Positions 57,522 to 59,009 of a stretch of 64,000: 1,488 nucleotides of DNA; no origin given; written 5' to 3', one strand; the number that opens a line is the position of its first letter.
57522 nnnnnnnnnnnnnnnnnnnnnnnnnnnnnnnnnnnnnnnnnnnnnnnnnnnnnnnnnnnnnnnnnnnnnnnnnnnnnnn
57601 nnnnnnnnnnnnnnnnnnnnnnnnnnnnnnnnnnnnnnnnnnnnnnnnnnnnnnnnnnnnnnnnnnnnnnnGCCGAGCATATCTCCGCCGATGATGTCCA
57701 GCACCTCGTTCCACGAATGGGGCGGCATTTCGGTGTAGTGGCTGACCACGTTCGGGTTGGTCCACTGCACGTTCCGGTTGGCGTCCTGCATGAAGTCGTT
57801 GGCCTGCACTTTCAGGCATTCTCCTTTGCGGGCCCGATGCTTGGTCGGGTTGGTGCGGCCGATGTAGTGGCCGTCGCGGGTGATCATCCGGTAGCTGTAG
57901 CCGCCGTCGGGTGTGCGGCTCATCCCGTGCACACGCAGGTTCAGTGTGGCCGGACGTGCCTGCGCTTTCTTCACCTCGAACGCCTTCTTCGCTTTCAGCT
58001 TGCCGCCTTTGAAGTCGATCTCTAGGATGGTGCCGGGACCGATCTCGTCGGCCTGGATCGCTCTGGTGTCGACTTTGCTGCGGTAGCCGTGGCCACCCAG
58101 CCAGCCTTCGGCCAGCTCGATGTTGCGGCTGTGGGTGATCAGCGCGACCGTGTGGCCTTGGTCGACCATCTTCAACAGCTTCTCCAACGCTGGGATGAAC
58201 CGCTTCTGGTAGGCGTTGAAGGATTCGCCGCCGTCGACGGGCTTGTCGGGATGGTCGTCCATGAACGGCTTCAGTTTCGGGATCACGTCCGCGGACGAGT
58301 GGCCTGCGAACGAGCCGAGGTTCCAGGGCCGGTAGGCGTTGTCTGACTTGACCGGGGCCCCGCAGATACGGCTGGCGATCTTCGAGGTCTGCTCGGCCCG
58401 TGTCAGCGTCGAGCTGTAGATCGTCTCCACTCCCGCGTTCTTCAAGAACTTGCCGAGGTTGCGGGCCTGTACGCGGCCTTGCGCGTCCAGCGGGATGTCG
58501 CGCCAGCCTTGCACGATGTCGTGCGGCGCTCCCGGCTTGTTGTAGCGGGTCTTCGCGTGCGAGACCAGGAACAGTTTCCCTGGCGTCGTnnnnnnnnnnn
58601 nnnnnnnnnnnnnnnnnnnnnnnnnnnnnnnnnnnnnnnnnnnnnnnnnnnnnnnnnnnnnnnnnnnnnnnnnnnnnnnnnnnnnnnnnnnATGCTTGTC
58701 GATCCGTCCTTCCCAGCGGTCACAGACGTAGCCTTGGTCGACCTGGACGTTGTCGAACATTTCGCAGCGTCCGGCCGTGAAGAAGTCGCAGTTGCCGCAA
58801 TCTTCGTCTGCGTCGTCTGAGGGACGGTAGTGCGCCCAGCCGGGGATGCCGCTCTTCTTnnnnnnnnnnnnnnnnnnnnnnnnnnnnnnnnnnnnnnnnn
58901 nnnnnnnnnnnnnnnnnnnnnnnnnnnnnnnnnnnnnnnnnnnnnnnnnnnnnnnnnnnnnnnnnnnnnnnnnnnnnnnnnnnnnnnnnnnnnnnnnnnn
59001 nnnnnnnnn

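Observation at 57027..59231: Prohead protease fused to a degenerate histidine-phosphatase domain (734 aa)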

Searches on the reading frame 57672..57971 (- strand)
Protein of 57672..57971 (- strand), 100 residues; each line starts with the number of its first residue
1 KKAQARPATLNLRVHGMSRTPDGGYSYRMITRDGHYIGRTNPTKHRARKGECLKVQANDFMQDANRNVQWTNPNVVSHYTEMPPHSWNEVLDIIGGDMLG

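Call 41: search_solved_structures(query=A2, max_evalue=10, show_alignments=2)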
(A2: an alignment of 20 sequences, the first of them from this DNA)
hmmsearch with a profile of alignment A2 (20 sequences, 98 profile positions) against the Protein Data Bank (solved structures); distinct sequences matched with E-value up to 10: 5.
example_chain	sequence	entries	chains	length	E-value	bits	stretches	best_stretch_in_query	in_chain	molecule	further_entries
4hoz_A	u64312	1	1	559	0.8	12.8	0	59-86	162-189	Sucrose isomerase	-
4hph_A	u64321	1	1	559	0.8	12.8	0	59-86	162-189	Sucrose isomerase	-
4hox_A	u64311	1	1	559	0.8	12.8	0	59-86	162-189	Sucrose isomerase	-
4hp5_A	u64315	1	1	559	0.8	12.8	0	59-86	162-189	Sucrose isomerase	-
4how_A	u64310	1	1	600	0.95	12.6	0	59-86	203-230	Sucrose isomerase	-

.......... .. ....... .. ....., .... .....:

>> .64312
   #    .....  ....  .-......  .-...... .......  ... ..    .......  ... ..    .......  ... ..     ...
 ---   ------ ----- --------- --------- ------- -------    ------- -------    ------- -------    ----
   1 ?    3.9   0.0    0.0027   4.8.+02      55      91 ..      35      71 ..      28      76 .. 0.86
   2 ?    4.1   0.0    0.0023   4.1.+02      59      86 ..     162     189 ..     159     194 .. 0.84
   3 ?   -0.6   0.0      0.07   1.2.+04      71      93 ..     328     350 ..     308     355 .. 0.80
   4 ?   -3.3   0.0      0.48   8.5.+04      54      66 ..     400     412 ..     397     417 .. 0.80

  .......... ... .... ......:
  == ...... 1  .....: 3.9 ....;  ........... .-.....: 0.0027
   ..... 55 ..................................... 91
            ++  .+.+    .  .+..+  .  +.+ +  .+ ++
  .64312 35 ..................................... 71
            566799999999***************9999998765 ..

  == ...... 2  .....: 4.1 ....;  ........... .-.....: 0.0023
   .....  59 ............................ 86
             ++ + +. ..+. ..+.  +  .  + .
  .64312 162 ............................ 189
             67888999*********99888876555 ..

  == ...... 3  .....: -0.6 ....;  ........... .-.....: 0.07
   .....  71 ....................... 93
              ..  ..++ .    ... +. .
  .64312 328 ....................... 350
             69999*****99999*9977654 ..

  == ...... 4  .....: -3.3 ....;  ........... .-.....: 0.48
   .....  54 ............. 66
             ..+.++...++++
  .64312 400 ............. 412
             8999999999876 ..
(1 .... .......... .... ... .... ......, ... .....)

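Call 42: search_protein_families(library=pfam, alignment_id=A2, max_evalue=10)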
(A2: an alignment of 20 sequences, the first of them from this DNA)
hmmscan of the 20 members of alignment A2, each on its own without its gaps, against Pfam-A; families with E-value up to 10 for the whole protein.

A. member 1, seq(100 aa): 1 family
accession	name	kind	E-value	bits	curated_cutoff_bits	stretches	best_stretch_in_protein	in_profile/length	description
PF20913.2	ObcA_N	-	0.13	12.6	25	1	55-84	47-76/154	Oxalate Biosynthetic Component A, N-terminal domain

B. families by the number of members that match (of 20 scanned): 9 families
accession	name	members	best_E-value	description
PF24551.1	SH3_Rv0428c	2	0.0092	Probable histone acetyltransferase Rv0428c SH3 domain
PF07653.23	SH3_2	2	0.023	Variant SH3 domain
PF07676.18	PD40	1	0.01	WD40-like Beta Propeller Repeat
PF19087.6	DUF5776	1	0.036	Domain of unknown function (DUF5776)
PF20913.2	ObcA_N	1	0.13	Oxalate Biosynthetic Component A, N-terminal domain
PF02814.20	UreE_N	1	0.13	UreE urease accessory protein, N-terminal domain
PF08308.17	PEGA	1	0.21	PEGA domain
PF03829.18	PTSIIA_gutA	1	0.25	PTS system glucitol/sorbitol-specific IIA component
PF15989.10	DUF4768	1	0.27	Domain of unknown function (DUF4768)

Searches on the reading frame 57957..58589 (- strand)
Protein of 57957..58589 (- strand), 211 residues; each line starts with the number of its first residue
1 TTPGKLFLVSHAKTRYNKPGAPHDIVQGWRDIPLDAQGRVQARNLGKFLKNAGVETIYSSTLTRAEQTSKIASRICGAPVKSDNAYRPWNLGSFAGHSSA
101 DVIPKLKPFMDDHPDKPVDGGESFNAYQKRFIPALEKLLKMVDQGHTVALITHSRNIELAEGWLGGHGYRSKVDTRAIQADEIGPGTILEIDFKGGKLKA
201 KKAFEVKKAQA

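Call 69: search_protein_representatives(protein=window:57957-58589:-)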
Query: 211 residues. Proteins with E-value up to 0.001 (for the whole library): 8032; up to 1e-10: 1111; up to 1e-30: 43. The best 150 are listed.
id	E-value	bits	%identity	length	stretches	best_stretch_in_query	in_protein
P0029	1.5e-76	273.1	63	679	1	3-201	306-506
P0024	2.4e-74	265.9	61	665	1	3-197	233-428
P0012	2.6e-74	265.8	58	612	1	3-211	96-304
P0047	1.2e-68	247.3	57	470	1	4-202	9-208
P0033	1.4e-65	237.3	59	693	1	3-200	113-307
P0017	2.7e-40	154.7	39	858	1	2-211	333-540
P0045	6.3e-40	153.5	71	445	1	4-106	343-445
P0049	2.5e-39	151.5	45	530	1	3-195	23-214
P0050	3.5e-39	151.1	47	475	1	2-170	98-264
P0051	2.5e-37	145.0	43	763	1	5-190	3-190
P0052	8.9e-37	143.2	40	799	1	2-197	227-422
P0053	1.8e-36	142.2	37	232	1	4-197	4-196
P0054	3.7e-36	141.2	41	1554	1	5-197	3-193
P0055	2.1e-35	138.7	36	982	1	5-198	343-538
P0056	3.5e-35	138.0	33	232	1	6-202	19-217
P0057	8.2e-35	136.8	38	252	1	6-194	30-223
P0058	1.7e-34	135.8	39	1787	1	3-201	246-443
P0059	3.1e-34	134.9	41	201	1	6-201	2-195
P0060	3.3e-34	134.8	37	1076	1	3-207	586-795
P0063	5.0e-34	134.2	41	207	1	6-191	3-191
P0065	1.2e-33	132.9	37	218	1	5-208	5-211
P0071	1.8e-32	129.1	36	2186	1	4-201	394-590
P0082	2.3e-31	125.5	43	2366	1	4-181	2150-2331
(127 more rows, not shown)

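Call 72: search_protein_families(library=pfam, proteins=[P0054, P0058, P0071, P0082, P0060, P0051], max_evalue=0.0001)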
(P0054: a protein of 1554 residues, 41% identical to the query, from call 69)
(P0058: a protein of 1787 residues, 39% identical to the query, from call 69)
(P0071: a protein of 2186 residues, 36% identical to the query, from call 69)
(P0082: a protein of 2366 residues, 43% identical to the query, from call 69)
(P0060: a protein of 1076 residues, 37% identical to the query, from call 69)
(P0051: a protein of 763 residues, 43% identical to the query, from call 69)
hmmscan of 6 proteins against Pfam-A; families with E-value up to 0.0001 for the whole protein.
P0054 (1554 aa): 1 family
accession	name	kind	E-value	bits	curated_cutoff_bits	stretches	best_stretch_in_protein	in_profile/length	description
PF00300.27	His_Phos_1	-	2.6e-35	122.3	21.7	1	5-196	2-188/194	Histidine phosphatase superfamily (branch 1)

P0058 (1787 aa): 1 family
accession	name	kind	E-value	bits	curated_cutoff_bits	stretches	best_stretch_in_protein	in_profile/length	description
PF00300.27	His_Phos_1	-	3.4e-34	118.6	21.7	1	248-403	1-154/194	Histidine phosphatase superfamily (branch 1)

P0071 (2186 aa): 1 family
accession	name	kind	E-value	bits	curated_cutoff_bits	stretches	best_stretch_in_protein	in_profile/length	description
PF00300.27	His_Phos_1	-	3.4e-32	112.1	21.7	1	395-547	1-151/194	Histidine phosphatase superfamily (branch 1)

P0082 (2366 aa): 6 families
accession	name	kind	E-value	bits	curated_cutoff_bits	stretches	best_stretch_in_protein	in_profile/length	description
PF00300.27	His_Phos_1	-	5.4e-27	95.2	21.7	1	2152-2322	1-166/194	Histidine phosphatase superfamily (branch 1)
PF01028.25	Topoisom_I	-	5.1e-18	65.7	23.7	1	436-635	11-202/228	Eukaryotic DNA topoisomerase I, catalytic core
PF00176.29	SNF2-rel_dom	-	8.4e-11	41.9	24.9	1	1535-1768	27-250/290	SNF2-related domain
PF04851.21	ResIII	-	1.4e-07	32.1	22.5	1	1520-1685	13-164/164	Type III restriction enzyme, res subunit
PF02834.22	LigT_PEase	-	7.6e-06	26.5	23.3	1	81-153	4-82/87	LigT like Phosphoesterase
PF13563.12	2_5_RNA_ligase2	-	2.2e-05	25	27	1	103-207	26-121/152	2'-5' RNA ligase superfamily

P0060 (1076 aa): 2 families
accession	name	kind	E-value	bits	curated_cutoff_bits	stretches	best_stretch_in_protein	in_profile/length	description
PF00300.27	His_Phos_1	-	1.1e-30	107.2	21.7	1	589-744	1-154/194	Histidine phosphatase superfamily (branch 1)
PF04233.19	Phage_Mu_F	-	2.5e-15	57.6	29.6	1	386-491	5-112/112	Phage Mu protein F like protein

P0051 (763 aa): 1 family
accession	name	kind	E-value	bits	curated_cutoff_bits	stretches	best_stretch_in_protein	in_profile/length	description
PF00300.27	His_Phos_1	-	1.5e-29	103.5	21.7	1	4-153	1-148/194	Histidine phosphatase superfamily (branch 1)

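Call 73: list_cluster_members(proteins=[P0053, P0056, P0057, P0059, P0063, P0065, P0049, P0050, P0052, P0055])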
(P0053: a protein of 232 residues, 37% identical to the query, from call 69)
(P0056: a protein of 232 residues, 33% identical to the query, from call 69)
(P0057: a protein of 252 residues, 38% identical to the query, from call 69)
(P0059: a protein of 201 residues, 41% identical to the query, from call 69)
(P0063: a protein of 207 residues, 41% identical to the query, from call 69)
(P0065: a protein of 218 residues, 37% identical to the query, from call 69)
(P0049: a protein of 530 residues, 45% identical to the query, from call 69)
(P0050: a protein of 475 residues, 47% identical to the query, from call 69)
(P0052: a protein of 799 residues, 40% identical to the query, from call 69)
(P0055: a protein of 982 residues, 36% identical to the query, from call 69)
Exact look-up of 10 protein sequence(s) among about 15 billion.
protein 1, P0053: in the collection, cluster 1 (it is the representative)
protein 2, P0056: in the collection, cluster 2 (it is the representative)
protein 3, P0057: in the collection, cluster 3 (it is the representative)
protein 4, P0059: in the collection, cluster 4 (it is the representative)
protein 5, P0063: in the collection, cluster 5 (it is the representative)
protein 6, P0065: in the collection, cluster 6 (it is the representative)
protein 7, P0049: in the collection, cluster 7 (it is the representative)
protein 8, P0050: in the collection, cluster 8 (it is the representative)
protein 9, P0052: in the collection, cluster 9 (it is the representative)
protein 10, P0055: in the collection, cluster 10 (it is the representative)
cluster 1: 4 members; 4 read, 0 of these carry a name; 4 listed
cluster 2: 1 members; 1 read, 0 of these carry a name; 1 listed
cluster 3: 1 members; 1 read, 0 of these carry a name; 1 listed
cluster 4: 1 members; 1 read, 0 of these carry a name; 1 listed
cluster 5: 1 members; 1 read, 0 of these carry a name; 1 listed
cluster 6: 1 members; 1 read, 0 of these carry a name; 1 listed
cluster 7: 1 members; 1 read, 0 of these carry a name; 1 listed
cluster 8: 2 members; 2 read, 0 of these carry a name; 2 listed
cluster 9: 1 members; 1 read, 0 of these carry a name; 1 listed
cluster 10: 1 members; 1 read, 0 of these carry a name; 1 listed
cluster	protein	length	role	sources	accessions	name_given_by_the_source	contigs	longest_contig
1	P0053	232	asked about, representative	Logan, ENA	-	-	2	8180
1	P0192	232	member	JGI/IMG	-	-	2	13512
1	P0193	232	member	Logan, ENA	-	-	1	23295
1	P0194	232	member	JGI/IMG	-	-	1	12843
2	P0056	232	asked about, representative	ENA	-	-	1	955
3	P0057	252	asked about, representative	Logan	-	-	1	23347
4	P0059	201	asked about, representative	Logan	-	-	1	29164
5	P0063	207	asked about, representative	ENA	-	-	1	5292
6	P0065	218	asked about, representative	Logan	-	-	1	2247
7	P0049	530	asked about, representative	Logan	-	-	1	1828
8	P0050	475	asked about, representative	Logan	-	-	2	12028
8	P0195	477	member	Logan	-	-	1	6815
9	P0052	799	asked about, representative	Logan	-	-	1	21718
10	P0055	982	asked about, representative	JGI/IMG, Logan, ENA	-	-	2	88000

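Call 75: find_encoding_contigs(protein=P0193, flank=8000, max_places=1)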
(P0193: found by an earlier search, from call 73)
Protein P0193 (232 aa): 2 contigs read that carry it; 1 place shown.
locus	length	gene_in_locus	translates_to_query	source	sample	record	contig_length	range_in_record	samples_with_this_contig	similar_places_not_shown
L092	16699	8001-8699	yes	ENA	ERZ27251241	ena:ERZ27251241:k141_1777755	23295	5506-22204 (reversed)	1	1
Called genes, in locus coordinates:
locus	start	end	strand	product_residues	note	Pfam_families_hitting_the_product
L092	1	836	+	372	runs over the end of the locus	-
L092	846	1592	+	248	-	-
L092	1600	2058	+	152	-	-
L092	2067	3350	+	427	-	-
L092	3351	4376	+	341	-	-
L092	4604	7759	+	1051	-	-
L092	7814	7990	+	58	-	-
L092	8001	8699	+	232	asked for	PF00300:His_Phos_1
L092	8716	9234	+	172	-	PF13578:Methyltransf_24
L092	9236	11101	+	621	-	-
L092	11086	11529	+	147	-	-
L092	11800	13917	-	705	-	PF04851:ResIII (weak), PF00176:SNF2-rel_dom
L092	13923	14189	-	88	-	-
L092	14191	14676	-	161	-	-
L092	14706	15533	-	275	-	PF00239:Resolvase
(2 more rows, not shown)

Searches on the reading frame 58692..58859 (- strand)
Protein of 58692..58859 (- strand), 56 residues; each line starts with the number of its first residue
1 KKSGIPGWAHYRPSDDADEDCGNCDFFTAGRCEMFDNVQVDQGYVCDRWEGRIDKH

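Call 44: search_solved_structures(query=A3, max_evalue=10, show_alignments=3)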
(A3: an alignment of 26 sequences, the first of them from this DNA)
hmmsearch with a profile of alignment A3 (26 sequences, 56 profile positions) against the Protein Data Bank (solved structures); distinct sequences matched with E-value up to 10: 11.
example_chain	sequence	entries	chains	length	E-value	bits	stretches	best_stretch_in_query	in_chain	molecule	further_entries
6xyv_A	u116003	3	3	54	1.5e-07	34.7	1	7-52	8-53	PioC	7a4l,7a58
1hlq_A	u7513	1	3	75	8.4e-06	29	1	16-52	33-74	HIGH-POTENTIAL IRON-SULFUR PROTEIN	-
1hpi_A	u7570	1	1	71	0.002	21.4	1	13-50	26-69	HIGH POTENTIAL IRON SULFUR PROTEIN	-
1eyt_A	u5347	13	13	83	0.016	18.6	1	18-50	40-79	HIGH-POTENTIAL IRON-SULFUR PROTEIN | High potential iron-sulfur protein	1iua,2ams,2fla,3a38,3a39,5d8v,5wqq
1b0y_A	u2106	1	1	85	0.033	17.5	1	18-50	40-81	PROTEIN (HIPIP)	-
1cku_A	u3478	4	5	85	0.039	17.3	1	18-50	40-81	PROTEIN (HIPIP) | HIGH POTENTIAL IRON SULFUR PROTEIN | REDUCED HIGH POTENTIAL IRON SULFUR PROTEIN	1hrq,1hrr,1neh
3hip_A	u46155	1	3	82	0.045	17.1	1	18-50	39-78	HIGH-POTENTIAL IRON-SULFUR PROTEIN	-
2kwq_A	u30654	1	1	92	0.1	15.9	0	17-35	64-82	Protein MCM10 homolog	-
1isu_A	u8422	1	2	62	0.11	15.8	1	6-49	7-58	HIGH POTENTIAL IRON SULFUR PROTEIN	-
1hip_A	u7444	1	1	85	0.12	15.7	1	18-50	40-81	HIGH POTENTIAL IRON PROTEIN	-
3exq_A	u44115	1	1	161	1.3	12.4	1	21-31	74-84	NUDIX family hydrolase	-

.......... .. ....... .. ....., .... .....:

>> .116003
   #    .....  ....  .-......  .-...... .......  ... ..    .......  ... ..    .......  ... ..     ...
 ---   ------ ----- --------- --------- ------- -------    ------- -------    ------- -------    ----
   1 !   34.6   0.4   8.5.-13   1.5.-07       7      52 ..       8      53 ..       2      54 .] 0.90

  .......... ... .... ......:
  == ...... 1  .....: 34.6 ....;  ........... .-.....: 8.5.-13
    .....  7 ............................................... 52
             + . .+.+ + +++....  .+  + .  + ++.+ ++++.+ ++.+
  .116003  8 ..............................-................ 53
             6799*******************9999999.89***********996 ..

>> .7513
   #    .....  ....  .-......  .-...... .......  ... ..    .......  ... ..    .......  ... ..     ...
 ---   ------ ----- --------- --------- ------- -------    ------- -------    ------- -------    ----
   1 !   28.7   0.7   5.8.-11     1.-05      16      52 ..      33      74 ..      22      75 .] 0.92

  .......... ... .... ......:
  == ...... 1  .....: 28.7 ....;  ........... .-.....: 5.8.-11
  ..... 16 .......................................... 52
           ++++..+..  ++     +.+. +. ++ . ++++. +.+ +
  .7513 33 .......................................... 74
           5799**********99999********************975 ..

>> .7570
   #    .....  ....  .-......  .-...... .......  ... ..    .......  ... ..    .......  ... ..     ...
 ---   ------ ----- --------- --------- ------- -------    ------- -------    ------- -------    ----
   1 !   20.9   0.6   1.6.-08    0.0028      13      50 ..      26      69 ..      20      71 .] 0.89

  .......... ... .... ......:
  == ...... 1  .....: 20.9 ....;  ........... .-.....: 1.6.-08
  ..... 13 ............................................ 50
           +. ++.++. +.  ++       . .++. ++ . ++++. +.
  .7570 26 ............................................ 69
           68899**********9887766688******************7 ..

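Call 45: search_protein_families(library=pfam, alignment_id=A3, max_evalue=10)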
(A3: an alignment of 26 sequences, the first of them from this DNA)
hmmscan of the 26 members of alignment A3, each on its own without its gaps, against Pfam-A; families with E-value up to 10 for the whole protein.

A. member 1, seq(56 aa): 2 families
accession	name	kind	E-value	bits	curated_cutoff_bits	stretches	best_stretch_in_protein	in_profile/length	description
PF01355.22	HIPIP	-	0.0047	17.6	22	1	15-49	25-65/66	High potential iron-sulfur protein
PF23601.1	DUF7140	-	1.5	9.2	27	0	30-45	5-20/42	Domain of unknown function (DUF7140)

B. families by the number of members that match (of 26 scanned): 6 families
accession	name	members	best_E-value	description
PF01355.22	HIPIP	13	4.8e-06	High potential iron-sulfur protein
PF23601.1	DUF7140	2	1.5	Domain of unknown function (DUF7140)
PF17977.7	zf-RING_13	1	0.011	RING/Ubox like zinc-binding domain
PF12511.13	DUF3716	1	0.039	Protein of unknown function (DUF3716)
PF02892.21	zf-BED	1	0.12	BED zinc finger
PF16641.10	CLIP1_ZNF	1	0.48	CLIP1 zinc knuckle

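Call 97: find_homologous_proteins(query=A3, max_evalue=0.001)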
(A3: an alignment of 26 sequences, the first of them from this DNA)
Query A3 (26 sequences) (56 aa, profile of the alignment): 15 proteins with E <= 0.001 among 87 candidates.
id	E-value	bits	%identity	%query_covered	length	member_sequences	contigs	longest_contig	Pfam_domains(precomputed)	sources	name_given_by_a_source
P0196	4.3e-19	86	47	91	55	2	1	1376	-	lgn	-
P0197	2.5e-10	58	44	79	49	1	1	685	-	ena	-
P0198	5.5e-7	47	30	82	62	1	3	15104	-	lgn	-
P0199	1.2e-5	43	35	79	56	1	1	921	-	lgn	-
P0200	2.0e-5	42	40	73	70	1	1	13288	-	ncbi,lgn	-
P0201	2.8e-5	42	36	77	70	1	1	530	-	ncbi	-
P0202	3.1e-5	42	30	79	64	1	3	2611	-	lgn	-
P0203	5.5e-5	41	38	57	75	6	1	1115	-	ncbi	-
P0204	8.8e-5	40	34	79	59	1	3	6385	-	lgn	-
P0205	1.1e-4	40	35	79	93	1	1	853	-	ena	-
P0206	1.9e-4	39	39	75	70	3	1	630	-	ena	-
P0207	2.1e-4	39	35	73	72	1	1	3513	-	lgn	-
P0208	3.6e-4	38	34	77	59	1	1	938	-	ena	-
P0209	5.1e-4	38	37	71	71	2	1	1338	-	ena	-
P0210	5.3e-4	38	33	73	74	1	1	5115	-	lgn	-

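Call 98: find_encoding_contigs(protein=P0198, flank=7000, max_places=1)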
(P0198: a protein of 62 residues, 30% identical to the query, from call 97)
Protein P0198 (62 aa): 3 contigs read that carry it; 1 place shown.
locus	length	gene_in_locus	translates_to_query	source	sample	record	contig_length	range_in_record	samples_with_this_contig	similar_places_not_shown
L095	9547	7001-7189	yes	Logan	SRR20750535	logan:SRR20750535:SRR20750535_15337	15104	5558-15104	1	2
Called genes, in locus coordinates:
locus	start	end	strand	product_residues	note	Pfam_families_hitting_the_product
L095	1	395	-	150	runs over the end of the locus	PF00436:SSB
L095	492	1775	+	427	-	PF04466:Terminase_3, PF03237:Terminase_6N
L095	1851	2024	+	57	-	-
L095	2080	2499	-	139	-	-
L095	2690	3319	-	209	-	PF13489:Methyltransf_23 (faint)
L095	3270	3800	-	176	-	PF00929:RNase_T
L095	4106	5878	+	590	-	PF05133:SPP1_portal (weak)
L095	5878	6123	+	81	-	-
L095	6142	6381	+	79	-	-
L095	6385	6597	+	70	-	-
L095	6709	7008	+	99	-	-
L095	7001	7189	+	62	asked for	-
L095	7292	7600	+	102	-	-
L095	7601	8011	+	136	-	-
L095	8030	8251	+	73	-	-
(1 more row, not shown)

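Call 99: find_encoding_contigs(protein=P0200, flank=7000, max_places=1)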
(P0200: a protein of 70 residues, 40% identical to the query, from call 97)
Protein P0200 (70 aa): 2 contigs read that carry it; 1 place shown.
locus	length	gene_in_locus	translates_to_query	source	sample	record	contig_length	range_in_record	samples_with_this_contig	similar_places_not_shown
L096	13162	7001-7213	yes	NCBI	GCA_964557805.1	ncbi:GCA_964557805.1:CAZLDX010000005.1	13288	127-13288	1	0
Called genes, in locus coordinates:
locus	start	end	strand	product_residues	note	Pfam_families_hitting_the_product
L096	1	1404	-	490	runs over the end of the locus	PF00072:Response_reg, PF00158:Sigma54_activat, PF14532:Sigma54_activ_2, PF07728:AAA_5 (weak), PF25601:AAA_lid_14, PF02954:HTH_8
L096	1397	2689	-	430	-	PF00989:PAS, PF08448:PAS_4, PF13426:PAS_9 (weak), PF00512:HisKA, PF02518:HATPase_c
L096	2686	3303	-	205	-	PF02775:TPP_enzyme_C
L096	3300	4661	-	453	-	-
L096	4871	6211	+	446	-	PF02629:CoA_binding, PF13380:CoA_binding_2, PF13607:Succ_CoA_lig, PF19045:Ligase_CoA_2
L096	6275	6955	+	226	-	PF13549:ATP-grasp_5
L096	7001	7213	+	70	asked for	-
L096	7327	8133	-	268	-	PF02698:DUF218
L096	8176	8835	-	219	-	-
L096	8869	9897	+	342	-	PF01717:Meth_synt_2, PF08267:Meth_synt_1 (weak)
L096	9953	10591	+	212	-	PF01895:PhoU (faint)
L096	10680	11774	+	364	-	PF07690:MFS_1, PF12832:MFS_1_like (faint), PF07690:MFS_1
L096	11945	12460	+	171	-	PF01381:HTH_3 (weak)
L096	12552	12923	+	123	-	PF00072:Response_reg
